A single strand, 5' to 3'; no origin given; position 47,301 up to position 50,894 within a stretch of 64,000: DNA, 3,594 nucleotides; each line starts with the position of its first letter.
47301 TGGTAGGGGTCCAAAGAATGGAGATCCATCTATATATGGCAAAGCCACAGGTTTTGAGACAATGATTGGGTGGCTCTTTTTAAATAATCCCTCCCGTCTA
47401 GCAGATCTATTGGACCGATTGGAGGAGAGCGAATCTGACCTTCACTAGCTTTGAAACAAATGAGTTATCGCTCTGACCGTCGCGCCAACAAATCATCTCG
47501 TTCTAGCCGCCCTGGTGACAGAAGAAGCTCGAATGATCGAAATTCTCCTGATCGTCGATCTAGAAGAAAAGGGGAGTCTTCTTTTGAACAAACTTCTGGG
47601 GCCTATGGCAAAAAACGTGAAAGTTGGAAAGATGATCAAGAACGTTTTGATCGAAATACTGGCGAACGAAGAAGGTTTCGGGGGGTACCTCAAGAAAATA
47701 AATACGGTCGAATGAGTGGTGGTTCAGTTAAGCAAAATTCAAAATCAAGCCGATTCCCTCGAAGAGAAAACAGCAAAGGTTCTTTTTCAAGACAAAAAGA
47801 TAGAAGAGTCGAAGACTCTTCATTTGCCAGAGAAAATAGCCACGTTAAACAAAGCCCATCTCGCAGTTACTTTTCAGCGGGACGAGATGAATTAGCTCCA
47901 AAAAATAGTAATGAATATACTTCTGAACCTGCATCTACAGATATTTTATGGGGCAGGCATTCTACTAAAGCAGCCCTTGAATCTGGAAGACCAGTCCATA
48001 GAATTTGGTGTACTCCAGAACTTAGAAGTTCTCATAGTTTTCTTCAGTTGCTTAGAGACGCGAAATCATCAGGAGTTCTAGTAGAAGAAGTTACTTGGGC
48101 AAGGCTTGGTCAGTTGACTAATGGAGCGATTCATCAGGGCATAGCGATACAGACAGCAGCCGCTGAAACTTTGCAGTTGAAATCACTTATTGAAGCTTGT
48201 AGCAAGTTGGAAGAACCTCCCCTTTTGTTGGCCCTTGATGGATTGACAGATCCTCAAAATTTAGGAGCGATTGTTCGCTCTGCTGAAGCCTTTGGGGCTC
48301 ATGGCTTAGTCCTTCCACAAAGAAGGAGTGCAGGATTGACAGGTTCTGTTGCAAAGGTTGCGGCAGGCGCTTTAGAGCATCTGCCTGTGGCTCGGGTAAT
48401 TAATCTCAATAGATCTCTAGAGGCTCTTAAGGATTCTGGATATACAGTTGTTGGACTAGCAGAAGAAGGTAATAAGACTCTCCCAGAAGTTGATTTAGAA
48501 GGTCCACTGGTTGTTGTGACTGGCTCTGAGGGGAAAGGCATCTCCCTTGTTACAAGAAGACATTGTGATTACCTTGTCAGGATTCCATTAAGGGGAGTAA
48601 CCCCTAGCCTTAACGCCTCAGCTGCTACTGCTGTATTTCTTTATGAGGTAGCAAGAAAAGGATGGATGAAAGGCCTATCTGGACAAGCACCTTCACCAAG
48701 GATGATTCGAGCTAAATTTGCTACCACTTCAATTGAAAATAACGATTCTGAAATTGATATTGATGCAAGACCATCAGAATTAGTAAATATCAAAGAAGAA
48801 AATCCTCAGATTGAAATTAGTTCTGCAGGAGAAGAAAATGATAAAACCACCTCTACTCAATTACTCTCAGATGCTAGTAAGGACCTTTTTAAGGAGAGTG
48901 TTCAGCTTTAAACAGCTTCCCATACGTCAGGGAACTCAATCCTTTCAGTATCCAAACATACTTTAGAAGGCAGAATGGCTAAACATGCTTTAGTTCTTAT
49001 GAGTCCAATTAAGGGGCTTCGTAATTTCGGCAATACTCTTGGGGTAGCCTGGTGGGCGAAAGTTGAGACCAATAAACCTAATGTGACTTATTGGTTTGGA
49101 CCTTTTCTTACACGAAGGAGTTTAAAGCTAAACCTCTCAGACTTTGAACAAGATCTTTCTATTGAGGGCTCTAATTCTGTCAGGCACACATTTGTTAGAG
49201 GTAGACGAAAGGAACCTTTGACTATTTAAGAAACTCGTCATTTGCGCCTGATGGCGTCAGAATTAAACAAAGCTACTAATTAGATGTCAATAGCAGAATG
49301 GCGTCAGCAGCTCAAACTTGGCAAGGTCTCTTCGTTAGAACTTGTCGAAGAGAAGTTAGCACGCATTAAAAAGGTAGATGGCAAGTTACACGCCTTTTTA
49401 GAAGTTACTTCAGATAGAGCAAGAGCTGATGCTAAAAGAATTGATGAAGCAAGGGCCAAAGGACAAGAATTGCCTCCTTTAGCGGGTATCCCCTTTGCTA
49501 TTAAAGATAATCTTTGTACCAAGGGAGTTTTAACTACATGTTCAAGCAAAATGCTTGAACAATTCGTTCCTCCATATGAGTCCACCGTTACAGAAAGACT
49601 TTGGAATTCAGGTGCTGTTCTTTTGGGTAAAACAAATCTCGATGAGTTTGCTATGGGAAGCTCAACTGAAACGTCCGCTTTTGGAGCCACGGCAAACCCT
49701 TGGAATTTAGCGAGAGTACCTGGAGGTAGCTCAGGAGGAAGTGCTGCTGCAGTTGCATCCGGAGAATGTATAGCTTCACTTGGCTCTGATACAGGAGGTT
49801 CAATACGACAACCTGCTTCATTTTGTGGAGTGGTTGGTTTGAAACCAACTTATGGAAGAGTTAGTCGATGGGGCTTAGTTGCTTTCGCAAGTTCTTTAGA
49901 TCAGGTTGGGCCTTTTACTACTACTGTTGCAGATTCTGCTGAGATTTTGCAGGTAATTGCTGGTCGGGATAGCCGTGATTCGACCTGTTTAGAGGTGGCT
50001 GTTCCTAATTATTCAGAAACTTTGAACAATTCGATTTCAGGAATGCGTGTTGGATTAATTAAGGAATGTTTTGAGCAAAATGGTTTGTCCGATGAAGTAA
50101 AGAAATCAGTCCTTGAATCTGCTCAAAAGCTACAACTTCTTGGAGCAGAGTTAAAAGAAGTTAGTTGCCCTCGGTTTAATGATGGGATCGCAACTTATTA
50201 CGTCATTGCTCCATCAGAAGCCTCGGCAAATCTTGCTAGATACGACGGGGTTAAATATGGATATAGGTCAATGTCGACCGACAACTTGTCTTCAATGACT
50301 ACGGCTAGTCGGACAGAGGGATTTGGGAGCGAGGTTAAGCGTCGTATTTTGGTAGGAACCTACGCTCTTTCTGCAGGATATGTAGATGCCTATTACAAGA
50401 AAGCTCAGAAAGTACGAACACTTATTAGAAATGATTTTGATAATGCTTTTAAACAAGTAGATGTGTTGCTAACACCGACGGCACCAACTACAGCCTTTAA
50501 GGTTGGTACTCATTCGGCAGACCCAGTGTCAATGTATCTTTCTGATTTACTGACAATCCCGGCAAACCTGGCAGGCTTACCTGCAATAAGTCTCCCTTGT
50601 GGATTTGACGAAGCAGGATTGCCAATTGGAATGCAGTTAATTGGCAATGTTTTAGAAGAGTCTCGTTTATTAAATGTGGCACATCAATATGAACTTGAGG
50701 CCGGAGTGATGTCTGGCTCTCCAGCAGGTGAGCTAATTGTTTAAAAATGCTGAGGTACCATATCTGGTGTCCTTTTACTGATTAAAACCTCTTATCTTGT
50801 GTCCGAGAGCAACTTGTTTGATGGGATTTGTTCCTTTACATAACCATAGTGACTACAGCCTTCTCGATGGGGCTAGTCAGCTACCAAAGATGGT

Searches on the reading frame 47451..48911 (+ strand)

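Call 28: search_protein_families(library=pfam, proteins=[window:47451-48911:+], max_evalue=0.00001)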
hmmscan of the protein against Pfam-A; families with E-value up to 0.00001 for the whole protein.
window:47451-48911:+ (486 aa): 2 families
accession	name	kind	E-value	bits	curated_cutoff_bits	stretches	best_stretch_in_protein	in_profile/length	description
PF00588.24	SpoU_methylase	-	3.1e-38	131.5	29.7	1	258-398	2-142/142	SpoU rRNA Methylase family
PF08032.17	SpoU_sub_bind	-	2.9e-15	56.8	22.8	1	165-240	1-75/76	RNA 2'-O ribose methyltransferase substrate binding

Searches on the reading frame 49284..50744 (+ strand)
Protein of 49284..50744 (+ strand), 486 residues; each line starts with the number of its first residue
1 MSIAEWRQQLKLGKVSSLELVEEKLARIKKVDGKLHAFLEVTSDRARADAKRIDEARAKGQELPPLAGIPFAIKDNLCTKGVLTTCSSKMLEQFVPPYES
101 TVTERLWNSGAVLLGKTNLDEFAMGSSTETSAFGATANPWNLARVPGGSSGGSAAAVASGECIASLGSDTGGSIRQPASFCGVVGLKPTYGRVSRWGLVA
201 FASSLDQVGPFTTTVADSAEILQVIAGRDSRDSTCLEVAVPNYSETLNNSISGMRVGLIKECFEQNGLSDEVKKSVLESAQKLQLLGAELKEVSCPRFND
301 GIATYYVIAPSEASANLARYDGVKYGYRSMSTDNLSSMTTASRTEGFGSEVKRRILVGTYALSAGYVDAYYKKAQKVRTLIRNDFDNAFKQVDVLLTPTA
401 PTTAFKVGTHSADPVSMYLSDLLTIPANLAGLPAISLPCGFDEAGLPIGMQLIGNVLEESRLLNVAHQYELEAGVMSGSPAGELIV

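Call 28: search_protein_families(library=pfam, proteins=[window:49284-50744:+], max_evalue=0.00001)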
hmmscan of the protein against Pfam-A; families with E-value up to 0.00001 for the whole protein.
window:49284-50744:+ (486 aa): 1 family
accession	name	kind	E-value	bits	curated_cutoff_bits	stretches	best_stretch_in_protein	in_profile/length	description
PF01425.27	Amidase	-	1.1e-162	542.6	27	1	19-463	1-445/445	Amidase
